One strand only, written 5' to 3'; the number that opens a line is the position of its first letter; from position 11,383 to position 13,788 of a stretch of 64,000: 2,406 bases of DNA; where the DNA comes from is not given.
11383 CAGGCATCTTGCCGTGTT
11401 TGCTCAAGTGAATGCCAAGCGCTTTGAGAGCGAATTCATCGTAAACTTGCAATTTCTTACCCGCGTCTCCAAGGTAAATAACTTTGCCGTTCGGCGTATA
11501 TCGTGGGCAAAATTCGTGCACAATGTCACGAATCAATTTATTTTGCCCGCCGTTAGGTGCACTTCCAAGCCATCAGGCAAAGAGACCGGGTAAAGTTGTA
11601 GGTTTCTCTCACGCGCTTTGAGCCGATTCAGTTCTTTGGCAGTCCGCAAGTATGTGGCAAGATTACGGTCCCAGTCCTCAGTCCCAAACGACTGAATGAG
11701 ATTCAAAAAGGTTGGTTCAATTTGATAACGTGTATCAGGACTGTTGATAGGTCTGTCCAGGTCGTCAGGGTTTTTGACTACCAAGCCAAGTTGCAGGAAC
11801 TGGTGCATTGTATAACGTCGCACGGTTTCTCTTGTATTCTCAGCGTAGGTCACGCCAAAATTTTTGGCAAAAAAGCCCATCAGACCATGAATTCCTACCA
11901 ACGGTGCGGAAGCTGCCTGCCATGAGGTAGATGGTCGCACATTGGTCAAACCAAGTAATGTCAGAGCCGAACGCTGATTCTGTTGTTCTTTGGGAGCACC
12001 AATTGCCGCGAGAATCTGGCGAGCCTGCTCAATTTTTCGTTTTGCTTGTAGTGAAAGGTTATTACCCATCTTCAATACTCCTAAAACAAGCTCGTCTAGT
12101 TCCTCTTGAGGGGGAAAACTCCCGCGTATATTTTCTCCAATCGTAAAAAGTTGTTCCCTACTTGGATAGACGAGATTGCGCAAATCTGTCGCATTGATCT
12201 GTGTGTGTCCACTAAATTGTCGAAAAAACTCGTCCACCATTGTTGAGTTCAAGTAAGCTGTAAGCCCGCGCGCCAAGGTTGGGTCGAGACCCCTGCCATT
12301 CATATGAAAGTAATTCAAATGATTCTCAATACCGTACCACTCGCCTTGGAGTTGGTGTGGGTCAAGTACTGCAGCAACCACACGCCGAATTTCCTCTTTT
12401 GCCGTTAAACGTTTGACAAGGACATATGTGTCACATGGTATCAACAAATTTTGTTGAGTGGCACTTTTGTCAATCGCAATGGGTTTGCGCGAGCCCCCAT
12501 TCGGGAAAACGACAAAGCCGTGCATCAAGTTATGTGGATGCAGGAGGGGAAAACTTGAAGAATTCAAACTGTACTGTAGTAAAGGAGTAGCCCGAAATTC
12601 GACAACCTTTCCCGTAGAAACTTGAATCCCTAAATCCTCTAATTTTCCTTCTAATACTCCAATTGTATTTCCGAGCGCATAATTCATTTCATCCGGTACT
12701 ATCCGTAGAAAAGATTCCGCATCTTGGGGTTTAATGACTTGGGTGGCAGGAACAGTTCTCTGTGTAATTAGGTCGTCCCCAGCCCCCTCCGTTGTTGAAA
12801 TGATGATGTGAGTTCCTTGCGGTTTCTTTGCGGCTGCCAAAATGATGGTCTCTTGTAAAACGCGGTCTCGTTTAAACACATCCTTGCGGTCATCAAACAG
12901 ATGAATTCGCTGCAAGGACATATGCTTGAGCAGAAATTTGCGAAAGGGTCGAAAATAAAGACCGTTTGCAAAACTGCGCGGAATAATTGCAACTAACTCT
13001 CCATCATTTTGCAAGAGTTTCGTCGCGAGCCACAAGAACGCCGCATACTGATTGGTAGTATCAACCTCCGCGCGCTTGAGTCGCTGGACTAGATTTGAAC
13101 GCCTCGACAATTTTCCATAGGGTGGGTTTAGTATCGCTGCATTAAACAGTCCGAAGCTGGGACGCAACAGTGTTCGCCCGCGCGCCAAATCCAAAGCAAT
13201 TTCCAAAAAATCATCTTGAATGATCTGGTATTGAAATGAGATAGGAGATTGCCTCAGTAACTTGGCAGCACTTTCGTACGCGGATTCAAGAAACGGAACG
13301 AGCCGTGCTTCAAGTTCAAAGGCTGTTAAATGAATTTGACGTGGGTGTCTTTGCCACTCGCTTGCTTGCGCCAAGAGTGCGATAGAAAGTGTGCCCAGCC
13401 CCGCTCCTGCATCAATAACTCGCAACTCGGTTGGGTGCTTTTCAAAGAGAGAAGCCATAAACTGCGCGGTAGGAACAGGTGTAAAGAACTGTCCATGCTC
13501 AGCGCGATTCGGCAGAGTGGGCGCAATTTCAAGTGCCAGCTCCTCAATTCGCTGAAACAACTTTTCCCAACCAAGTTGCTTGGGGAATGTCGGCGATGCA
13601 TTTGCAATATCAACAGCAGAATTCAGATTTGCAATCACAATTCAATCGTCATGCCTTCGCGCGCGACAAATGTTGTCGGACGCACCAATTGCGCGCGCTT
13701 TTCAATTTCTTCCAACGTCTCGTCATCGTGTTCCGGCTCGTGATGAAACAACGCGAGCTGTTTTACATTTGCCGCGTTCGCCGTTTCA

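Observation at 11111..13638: Lower-GC restriction-modification islet: M gene reads without a stop into the R gene, and the PstI/BsuBI-family REase is split by a frameshift at an A-tract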

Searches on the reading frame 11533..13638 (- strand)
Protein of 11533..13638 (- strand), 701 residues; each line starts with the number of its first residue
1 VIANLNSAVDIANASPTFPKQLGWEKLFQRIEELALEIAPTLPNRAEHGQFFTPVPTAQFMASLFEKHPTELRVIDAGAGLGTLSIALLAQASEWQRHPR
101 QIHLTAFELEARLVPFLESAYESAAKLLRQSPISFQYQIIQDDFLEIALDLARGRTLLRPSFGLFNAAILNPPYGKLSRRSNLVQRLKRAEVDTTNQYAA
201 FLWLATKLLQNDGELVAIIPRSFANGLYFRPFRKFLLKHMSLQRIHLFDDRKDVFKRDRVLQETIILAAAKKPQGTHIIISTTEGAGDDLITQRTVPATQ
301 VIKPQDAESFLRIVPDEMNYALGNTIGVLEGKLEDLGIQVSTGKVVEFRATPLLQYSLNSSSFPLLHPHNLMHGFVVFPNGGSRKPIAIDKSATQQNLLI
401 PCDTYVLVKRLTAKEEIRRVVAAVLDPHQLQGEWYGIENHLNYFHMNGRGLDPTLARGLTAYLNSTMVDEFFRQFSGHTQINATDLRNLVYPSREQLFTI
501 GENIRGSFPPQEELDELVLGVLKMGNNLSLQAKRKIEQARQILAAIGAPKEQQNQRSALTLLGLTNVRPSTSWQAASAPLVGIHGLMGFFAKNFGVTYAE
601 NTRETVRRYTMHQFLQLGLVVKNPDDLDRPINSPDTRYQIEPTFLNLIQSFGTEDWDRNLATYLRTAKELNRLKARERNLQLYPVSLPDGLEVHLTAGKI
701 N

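Call 4: search_protein_families(library=pfam, proteins=[window:11533-13638:-], max_evalue=0.01)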
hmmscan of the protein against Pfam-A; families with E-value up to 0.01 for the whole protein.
window:11533-13638:- (701 aa): 3 families
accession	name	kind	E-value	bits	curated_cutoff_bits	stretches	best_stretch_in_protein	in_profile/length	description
PF17728.7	BsuBI_PstI_RE_N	-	5.2e-47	159.6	27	1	534-670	2-138/140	BsuBI/PstI restriction endonuclease HTH domain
PF07669.17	Eco57I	-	7.3e-13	49.4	25.3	1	160-255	70-171/171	Eco57I restriction-modification methylase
PF02384.22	N6_Mtase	-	0.00028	20.8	20.4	1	46-220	23-184/311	N-6 DNA Methylase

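Call 5: search_protein_families(library=ncbifam, proteins=[window:11533-13638:-], max_evalue=0.01)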
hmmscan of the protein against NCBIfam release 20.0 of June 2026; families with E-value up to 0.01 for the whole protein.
window:11533-13638:- (701 aa): 3 families
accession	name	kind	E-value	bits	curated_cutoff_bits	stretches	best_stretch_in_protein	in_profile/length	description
TIGR02987.1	met_A_Alw26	exception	2.2e-13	49.8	353.5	1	48-191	3-139/523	Alw26I/Eco31I/Esp3I family type II restriction adenine-specific DNA-methyltransferase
NF033454.1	BREX_5_MTaseX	exception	5.5e-05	20.9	900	1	165-236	503-575/1404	BREX-5 system adenine-specific DNA-methyltransferase PglX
NF047853.1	tRm6a37MtseTrmN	equivalog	0.00048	19.9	350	1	72-228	45-177/244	tRNA(1)(Val) (adenine(37)-N(6))-methyltransferase TrmN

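Call 6: find_homologous_proteins(query=window:11533-13638:-, max_evalue=0.00001)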
Query window:11533-13638:- (701 aa): 5177 proteins with E <= 0.00001 among 8000 candidates; the best 120 are listed.
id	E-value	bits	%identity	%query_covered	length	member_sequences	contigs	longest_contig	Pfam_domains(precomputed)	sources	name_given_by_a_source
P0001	0.0e+0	1577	100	100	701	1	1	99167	PF07669.18,PF17728.8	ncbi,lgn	-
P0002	1.8e-250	851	59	93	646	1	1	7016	PF07669.18,PF17728.8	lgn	-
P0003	6.4e-249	846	55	99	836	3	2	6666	PF07669.18,PF17728.8,PF06616.18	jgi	jgi:adenine-specific DNA-methyltransferase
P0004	1.9e-245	834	54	100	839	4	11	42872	PF07669.18,PF17728.8,PF06616.18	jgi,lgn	-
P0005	2.0e-222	758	52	97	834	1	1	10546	PF02384.23,PF07669.18,PF17728.8,PF06616.18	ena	-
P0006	2.5e-222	758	51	98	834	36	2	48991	PF02384.23,PF07669.18,PF17728.8,PF06616.18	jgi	jgi:adenine-specific DNA-methyltransferase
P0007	6.9e-222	757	51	97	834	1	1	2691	PF02384.23,PF07669.18,PF17728.8,PF06616.18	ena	-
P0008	7.1e-222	757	52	97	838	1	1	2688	PF02384.23,PF07669.18,PF17728.8,PF06616.18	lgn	-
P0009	1.4e-221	756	52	97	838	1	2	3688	PF02384.23,PF07669.18,PF17728.8,PF06616.18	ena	-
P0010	4.7e-220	751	52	97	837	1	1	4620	PF02384.23,PF07669.18,PF17728.8,PF06616.18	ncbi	-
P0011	9.4e-220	750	51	97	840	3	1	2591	PF07669.18,PF17728.8,PF06616.18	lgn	-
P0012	2.7e-218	745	51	97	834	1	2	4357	PF07669.18,PF17728.8,PF06616.18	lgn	-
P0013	1.5e-217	742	51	97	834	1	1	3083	PF02384.23,PF07669.18,PF17728.8,PF06616.18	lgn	-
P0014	3.5e-217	741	50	97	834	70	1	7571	PF02384.23,PF07669.18,PF17728.8,PF06616.18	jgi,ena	-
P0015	1.6e-216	739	50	97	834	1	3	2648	PF02384.23,PF07669.18,PF17728.8,PF06616.18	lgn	-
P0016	2.0e-216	739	51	97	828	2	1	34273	PF02384.23,PF07669.18,PF17728.8,PF06616.18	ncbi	-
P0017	3.1e-216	738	52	96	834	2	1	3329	PF07669.18,PF17728.8,PF06616.18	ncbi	-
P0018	1.3e-215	736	50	97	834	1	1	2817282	PF07669.18,PF17728.8,PF06616.18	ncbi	ncbi:BsuBI/PstI family type II restriction endonuclease [Thermosynechococcaceae cyanobacterium Okaha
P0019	1.8e-215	736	50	97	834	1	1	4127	PF02384.23,PF07669.18,PF17728.8,PF06616.18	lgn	-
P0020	6.3e-215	734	50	97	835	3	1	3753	PF02384.23,PF07669.18,PF17728.8,PF06616.18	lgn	-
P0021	8.7e-215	733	50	97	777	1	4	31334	PF02384.23,PF07669.18,PF17728.8,PF06616.18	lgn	-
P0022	5.6e-210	717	50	96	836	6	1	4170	PF02384.23,PF07669.18,PF17728.8,PF06616.18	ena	-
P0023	1.8e-208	712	49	96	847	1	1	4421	PF07669.18,PF17728.8,PF06616.18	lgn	-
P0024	1.9e-208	712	50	97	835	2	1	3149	PF07669.18,PF17728.8,PF06616.18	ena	-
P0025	1.4e-204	700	48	99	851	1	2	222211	PF07669.18,PF17728.8,PF06616.18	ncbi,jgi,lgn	jgi:adenine-specific DNA-methyltransferase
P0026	9.0e-204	697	50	93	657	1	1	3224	PF02384.23,PF07669.18,PF17728.8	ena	-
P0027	1.1e-203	697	50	93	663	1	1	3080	PF02384.23,PF07669.18,PF17728.8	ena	-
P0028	2.3e-203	695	50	92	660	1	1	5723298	PF02384.23,PF07669.18,PF17728.8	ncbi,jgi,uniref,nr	ncbi:Eco57I restriction-modification methylase domain-containing protein [Roseiflexus castenholzii]|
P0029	1.6e-201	689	50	92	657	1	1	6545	PF02384.23,PF07669.18,PF17728.8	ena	-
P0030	2.1e-201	689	48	94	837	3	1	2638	PF02384.23,PF07669.18,PF17728.8,PF06616.18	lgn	-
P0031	3.0e-201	688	49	97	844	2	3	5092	PF07669.18,PF17728.8,PF06616.18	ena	-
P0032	4.0e-201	688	49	96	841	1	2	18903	PF02384.23,PF07669.18,PF17728.8,PF06616.18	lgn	-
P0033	1.5e-200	686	50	92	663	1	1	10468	PF02384.23,PF07669.18,PF17728.8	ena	-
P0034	1.7e-200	686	50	92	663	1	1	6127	PF02384.23,PF07669.18,PF17728.8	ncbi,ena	-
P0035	5.4e-200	684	50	94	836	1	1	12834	PF02384.23,PF07669.18,PF17728.8,PF06616.18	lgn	-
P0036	1.8e-199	683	48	94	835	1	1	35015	PF07669.18,PF17728.8,PF06616.18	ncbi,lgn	-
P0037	9.6e-199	680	51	90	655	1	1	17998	PF02384.23,PF07669.18,PF17728.8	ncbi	-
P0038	1.0e-197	677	47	96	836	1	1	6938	PF02384.23,PF07669.18,PF17728.8,PF06616.18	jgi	jgi:adenine-specific DNA-methyltransferase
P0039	2.6e-197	675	48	96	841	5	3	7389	PF07669.18,PF17728.8,PF06616.18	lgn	-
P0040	2.3e-196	672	48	97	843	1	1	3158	PF07669.18,PF17728.8,PF06616.18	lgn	-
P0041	4.7e-196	671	46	97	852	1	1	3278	PF07669.18,PF17728.8,PF06616.18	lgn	-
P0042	7.0e-196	671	47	96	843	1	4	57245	PF07669.18,PF17728.8,PF06616.18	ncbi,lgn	-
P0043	3.8e-195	668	48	94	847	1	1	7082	PF02384.23,PF07669.18,PF17728.8,PF06616.18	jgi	jgi:adenine-specific DNA-methyltransferase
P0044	9.8e-195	667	50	87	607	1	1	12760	PF07669.18,PF17728.8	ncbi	-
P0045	4.1e-194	665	46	97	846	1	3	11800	PF07669.18,PF17728.8,PF06616.18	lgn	-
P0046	9.8e-194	664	47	94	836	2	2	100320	PF07669.18,PF17728.8,PF06616.18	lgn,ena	-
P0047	1.4e-193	663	46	94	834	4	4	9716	PF02384.23,PF07669.18,PF17728.8,PF06616.18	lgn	-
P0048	1.9e-193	663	46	97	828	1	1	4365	PF07669.18,PF17728.8,PF06616.18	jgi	jgi:adenine-specific DNA-methyltransferase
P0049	3.9e-193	662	47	96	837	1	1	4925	PF07669.18,PF17728.8,PF06616.18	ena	-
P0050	8.4e-191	654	47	98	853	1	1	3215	PF07669.18,PF17728.8,PF06616.18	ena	-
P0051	1.2e-190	653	46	97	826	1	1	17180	PF07669.18,PF17728.8,PF06616.18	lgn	-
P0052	1.6e-190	653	47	93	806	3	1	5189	PF07669.18,PF17728.8,PF06616.18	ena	-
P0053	2.3e-190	653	47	94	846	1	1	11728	PF02384.23,PF07669.18,PF17728.8,PF06616.18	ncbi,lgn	-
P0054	4.3e-190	652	47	94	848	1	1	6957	PF07669.18,PF17728.8,PF06616.18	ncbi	-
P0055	1.5e-189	650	47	94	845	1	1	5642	PF02384.23,PF07669.18,PF17728.8,PF06616.18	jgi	-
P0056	1.8e-189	650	46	93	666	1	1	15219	PF02384.23,PF07669.18,PF17728.8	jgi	jgi:adenine-specific DNA-methyltransferase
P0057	2.8e-189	649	45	96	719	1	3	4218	PF07669.18,PF17728.8,PF06616.18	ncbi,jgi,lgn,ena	jgi:adenine-specific DNA-methyltransferase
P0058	1.3e-188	647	45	94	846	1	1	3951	PF07669.18,PF17728.8,PF06616.18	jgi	jgi:adenine-specific DNA-methyltransferase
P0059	2.4e-188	646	47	94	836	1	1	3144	PF07669.18,PF17728.8,PF06616.18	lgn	-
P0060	4.2e-188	645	45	97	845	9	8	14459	PF02384.23,PF07669.18,PF17728.8,PF06616.18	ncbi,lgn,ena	-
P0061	2.7e-187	642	47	94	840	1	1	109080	PF07669.18,PF17728.8,PF06616.18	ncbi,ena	-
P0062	4.7e-187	642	47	92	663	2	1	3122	PF02384.23,PF07669.18,PF17728.8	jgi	-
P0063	4.9e-187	642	46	94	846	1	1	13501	PF02384.23,PF07669.18,PF17728.8,PF06616.18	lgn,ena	-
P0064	2.0e-186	639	46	94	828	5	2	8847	PF07669.18,PF17728.8,PF06616.18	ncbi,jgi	jgi:adenine-specific DNA-methyltransferase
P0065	3.2e-186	639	47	94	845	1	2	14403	PF02384.23,PF07669.18,PF17728.8,PF06616.18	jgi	jgi:adenine-specific DNA-methyltransferase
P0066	3.5e-186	639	47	94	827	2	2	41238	PF07669.18,PF17728.8,PF06616.18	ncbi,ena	-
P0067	5.5e-186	638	46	94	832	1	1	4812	PF07669.18,PF17728.8,PF06616.18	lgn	-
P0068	6.5e-186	638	46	94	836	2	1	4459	PF07669.18,PF17728.8,PF06616.18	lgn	-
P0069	8.7e-186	637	45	97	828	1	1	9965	PF02384.23,PF07669.18,PF17728.8,PF06616.18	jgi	jgi:adenine-specific DNA-methyltransferase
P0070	1.2e-185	637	46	94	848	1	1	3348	PF07669.18,PF17728.8,PF06616.18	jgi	jgi:adenine-specific DNA-methyltransferase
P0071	1.3e-185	637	47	94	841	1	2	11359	PF07669.18,PF17728.8,PF06616.18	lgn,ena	-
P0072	2.1e-185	636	47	91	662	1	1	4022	PF07669.18,PF17728.8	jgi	jgi:adenine-specific DNA-methyltransferase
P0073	2.1e-185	636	45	98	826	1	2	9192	PF02384.23,PF07669.18,PF17728.8,PF06616.18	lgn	-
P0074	2.9e-185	636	46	94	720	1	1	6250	PF02384.23,PF07669.18,PF17728.8,PF06616.18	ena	-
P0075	4.9e-185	635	46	97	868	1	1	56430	PF07669.18,PF17728.8,PF06616.18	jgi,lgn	jgi:adenine-specific DNA-methyltransferase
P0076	6.8e-185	634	47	93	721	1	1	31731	PF02384.23,PF07669.18,PF17728.8,PF06616.18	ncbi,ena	-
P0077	9.1e-185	634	45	96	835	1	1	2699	PF07669.18,PF17728.8,PF06616.18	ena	-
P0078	1.4e-184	633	46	93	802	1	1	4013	PF07669.18,PF17728.8,PF06616.18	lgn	-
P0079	1.4e-184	633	46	94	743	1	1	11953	PF02384.23,PF07669.18,PF17728.8,PF06616.18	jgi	-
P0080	5.0e-184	632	45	94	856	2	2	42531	PF02384.23,PF07669.18,PF17728.8,PF06616.18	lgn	-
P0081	5.1e-184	632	46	94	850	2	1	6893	PF07669.18,PF17728.8,PF06616.18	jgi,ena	-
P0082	5.6e-184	631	46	92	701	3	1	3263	PF07669.18,PF17728.8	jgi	-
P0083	6.4e-184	631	45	97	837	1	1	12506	PF02384.23,PF07669.18,PF17728.8,PF06616.18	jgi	jgi:adenine-specific DNA-methyltransferase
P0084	6.7e-184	631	46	94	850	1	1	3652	PF07669.18,PF17728.8,PF06616.18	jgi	jgi:adenine-specific DNA-methyltransferase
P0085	1.1e-183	630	46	94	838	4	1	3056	PF07669.18,PF17728.8,PF06616.18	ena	-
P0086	1.4e-183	630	46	94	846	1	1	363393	PF07669.18,PF17728.8,PF06616.18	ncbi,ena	-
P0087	1.9e-183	630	46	93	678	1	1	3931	PF07669.18,PF17728.8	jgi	jgi:adenine-specific DNA-methyltransferase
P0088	2.9e-183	629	44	97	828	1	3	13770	PF02384.23,PF07669.18,PF17728.8,PF06616.18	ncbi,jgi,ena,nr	ncbi:MAG: N-6 DNA methylase [Rhodopirellula sp.]|nr:N-6 DNA methylase [Rhodopirellula sp.]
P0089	3.7e-183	629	44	96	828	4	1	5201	PF07669.18,PF17728.8,PF06616.18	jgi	-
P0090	6.1e-183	628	45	94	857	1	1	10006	PF07669.18,PF17728.8,PF06616.18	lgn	-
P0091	1.1e-182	627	45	97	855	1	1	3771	PF07669.18,PF17728.8,PF06616.18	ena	-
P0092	1.9e-182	626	45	94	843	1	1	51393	PF02384.23,PF07669.18,PF17728.8,PF06616.18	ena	-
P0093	4.0e-182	625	46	93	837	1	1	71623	PF07669.18,PF17728.8,PF06616.18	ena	-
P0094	7.5e-182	624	45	94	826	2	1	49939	PF07669.18,PF17728.8,PF06616.18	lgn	-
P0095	7.6e-182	624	45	94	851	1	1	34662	PF02384.23,PF07669.18,PF17728.8,PF06616.18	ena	-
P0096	1.1e-181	624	45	96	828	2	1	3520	PF02384.23,PF07669.18,PF17728.8,PF06616.18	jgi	jgi:adenine-specific DNA-methyltransferase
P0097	1.9e-181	623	45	94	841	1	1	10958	PF02384.23,PF07669.18,PF17728.8,PF06616.18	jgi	jgi:adenine-specific DNA-methyltransferase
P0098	2.4e-181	623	46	94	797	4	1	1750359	PF07669.18,PF17728.8,PF06616.18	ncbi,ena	-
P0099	3.3e-181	622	45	94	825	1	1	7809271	PF07669.18,PF17728.8,PF06616.18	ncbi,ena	-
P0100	4.4e-181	622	45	95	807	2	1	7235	PF02384.23,PF07669.18,PF17728.8,PF06616.18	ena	-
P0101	5.8e-181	621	46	95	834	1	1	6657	PF07669.18,PF17728.8,PF06616.18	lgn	-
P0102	6.5e-181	621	45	94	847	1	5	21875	PF02384.23,PF07669.18,PF17728.8,PF06616.18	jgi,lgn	-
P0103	9.4e-181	621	46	93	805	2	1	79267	PF07669.18,PF17728.8,PF06616.18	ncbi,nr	ncbi:MAG: Eco57I restriction-modification methylase domain-containing protein [Deltaproteobacteria b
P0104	1.0e-180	621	45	94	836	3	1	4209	PF07669.18,PF17728.8,PF06616.18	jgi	-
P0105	1.5e-180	620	46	93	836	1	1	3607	PF07669.18,PF17728.8,PF06616.18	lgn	-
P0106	1.9e-180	620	46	94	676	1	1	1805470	PF07669.18,PF17728.8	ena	-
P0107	2.8e-180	619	45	91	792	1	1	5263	PF07669.18,PF17728.8,PF06616.18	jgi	jgi:adenine-specific DNA-methyltransferase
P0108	5.4e-180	618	45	94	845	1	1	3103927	PF02384.23,PF07669.18,PF17728.8,PF06616.18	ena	-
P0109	8.3e-180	618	45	94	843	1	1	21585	PF02384.23,PF07669.18,PF17728.8,PF06616.18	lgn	-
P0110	8.4e-180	618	46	96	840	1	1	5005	PF07669.18,PF17728.8,PF06616.18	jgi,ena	-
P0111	1.1e-179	617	44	97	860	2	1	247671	PF02384.23,PF07669.18,PF17728.8,PF06616.18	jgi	-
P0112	1.2e-179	617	46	94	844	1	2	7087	PF02384.23,PF07669.18,PF17728.8,PF06616.18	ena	-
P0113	1.6e-179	617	44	93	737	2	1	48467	PF02384.23,PF07669.18,PF17728.8,PF06616.18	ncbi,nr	ncbi:MAG: adenine methyltransferase, partial [Anaerolinea sp.]|nr:adenine methyltransferase [Anaerol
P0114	1.8e-179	617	46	94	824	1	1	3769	PF02384.23,PF07669.18,PF17728.8,PF06616.18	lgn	-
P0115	2.1e-179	616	46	94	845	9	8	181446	PF02384.23,PF07669.18,PF17728.8,PF06616.18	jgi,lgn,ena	-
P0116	2.5e-179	616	44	94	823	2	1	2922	PF07669.18,PF17728.8,PF06616.18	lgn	-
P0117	2.9e-179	616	44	96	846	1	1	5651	PF07669.18,PF17728.8,PF06616.18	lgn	-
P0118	3.3e-179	616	45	97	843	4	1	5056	PF02384.23,PF07669.18,PF17728.8,PF06616.18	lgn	-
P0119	3.4e-179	616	45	94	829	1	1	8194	PF07669.18,PF17728.8,PF06616.18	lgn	-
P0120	4.0e-179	615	46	94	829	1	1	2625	PF07669.18,PF17728.8,PF06616.18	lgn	-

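Call 7: find_encoding_contigs(protein=P0001, flank=6000, max_places=6)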
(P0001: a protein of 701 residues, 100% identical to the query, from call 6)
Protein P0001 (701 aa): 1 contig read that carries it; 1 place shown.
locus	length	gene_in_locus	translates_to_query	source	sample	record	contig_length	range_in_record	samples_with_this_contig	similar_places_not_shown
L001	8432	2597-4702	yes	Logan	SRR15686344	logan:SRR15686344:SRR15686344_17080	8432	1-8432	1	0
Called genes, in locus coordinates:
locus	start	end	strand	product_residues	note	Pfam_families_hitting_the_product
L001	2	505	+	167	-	?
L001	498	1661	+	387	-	PF00989:PAS, PF08448:PAS_4, PF12860:PAS_7, PF13426:PAS_9 (weak), PF00512:HisKA, PF02518:HATPase_c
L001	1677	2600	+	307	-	PF12706:Lactamase_B_2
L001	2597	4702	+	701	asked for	PF07669:Eco57I, PF17728:BsuBI_PstI_RE_N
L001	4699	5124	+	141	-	PF06616:BsuBI_PstI_RE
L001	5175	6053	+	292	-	PF00809:Pterin_bind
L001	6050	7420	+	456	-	PF08245:Mur_ligase_M, PF02875:Mur_ligase_C, PF27239:FOL3_C (weak)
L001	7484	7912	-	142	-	PF01521:Fe-S_biosyn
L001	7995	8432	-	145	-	?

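Call 16: find_encoding_contigs(protein=P0028, flank=4000, max_places=3)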
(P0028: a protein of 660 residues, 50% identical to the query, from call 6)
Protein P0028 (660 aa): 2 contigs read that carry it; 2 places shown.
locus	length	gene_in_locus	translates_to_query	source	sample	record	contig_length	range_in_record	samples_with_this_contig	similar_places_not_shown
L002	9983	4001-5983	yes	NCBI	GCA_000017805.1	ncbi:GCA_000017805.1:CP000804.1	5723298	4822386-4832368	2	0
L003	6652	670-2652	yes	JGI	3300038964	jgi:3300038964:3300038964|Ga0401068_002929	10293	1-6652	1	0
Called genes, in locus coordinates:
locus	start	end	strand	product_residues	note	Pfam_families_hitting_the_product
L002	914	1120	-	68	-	-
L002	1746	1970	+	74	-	-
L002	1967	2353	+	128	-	PF01850:PIN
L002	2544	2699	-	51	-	-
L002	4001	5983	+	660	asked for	PF02384:N6_Mtase (weak), PF07669:Eco57I, PF17728:BsuBI_PstI_RE_N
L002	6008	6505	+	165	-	PF06616:BsuBI_PstI_RE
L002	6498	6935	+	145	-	PF19952:DUF6414 (weak)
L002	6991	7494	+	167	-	PF19952:DUF6414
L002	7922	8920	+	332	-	PF01555:N6_N4_Mtase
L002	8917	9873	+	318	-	-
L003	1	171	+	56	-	?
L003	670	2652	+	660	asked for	PF02384:N6_Mtase (weak), PF07669:Eco57I, PF17728:BsuBI_PstI_RE_N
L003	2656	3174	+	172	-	PF06616:BsuBI_PstI_RE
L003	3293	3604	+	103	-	PF19952:DUF6414 (weak)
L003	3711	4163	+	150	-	PF19952:DUF6414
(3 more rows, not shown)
